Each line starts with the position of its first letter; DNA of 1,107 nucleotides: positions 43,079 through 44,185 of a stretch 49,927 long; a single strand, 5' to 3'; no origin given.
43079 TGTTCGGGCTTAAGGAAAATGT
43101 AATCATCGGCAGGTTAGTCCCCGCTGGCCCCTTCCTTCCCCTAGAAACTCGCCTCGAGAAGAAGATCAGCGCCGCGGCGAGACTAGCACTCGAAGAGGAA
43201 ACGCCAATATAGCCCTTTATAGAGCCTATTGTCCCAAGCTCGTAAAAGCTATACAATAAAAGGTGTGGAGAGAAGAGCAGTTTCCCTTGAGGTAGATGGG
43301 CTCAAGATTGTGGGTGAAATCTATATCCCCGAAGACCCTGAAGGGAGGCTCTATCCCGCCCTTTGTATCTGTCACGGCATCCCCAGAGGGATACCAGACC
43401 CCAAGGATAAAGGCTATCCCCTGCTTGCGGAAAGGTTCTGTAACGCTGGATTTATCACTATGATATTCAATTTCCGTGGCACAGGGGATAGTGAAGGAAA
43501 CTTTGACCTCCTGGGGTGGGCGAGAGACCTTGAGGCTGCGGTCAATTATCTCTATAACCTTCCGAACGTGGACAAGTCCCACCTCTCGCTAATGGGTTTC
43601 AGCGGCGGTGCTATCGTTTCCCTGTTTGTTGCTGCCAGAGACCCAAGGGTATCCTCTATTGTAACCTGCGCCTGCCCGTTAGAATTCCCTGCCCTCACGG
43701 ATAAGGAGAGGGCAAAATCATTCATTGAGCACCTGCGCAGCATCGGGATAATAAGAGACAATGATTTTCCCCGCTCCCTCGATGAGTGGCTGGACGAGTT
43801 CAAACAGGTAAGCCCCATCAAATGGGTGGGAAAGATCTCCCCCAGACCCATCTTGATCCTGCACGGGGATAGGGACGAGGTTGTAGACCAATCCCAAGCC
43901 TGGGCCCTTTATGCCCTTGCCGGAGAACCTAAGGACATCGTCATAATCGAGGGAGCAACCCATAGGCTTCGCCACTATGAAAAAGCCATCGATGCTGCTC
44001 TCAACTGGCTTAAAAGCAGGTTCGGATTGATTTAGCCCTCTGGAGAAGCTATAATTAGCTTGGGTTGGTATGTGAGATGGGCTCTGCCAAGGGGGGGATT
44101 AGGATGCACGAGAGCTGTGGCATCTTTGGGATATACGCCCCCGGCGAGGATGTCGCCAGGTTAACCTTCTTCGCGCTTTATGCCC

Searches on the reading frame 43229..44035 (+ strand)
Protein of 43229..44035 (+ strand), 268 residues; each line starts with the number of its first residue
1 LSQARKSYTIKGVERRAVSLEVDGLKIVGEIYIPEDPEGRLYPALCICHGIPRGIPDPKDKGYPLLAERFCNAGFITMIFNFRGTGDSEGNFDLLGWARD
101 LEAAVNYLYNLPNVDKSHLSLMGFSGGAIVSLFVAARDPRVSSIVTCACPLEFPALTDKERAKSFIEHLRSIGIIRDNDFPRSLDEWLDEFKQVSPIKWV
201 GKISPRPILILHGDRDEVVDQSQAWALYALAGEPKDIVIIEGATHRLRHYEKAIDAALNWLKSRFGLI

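Call 20: find_encoding_contigs(protein=window:43229-44035:+, flank=10000, max_places=1)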
Protein window:43229-44035:+ (268 aa): 3 contigs read that carry it; 1 place shown.
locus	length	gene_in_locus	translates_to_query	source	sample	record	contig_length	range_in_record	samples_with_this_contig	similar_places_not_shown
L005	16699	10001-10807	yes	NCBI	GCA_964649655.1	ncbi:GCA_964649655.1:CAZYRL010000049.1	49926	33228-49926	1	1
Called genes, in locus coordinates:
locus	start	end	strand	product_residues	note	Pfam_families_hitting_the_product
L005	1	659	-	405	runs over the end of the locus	PF07690:MFS_1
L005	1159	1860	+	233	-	PF00149:Metallophos, PF12850:Metallophos_2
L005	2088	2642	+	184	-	PF04563:RNA_pol_Rpb2_1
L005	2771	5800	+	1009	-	PF04561:RNA_pol_Rpb2_2, PF04565:RNA_pol_Rpb2_3, PF10385:RNA_pol_Rpb2_45, PF00562:RNA_pol_Rpb2_6, PF04560:RNA_pol_Rpb2_7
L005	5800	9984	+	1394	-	PF04997:RNA_pol_Rpb1_1, PF00623:RNA_pol_Rpb1_2, PF04983:RNA_pol_Rpb1_3, PF05000:RNA_pol_Rpb1_4, PF04998:RNA_pol_Rpb1_5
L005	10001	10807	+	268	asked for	PF02129:Peptidase_S15, PF20434:BD-FAE, PF00561:Abhydrolase_1 (faint), PF12146:Hydrolase_4 (faint), PF12697:Abhydrolase_6 (weak), PF00326:Peptidase_S9, PF01738:DLH (faint), PF08840:BAAT_C (weak)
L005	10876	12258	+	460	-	PF13522:GATase_6, PF13537:GATase_7, PF00156:Pribosyltran (faint)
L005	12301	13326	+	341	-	PF00586:AIRS, PF02769:AIRS_C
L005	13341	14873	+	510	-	PF02142:MGS, PF01808:AICARFT_IMPCHas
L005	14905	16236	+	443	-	PF07690:MFS_1, PF12832:MFS_1_like (weak), PF07690:MFS_1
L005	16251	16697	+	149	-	?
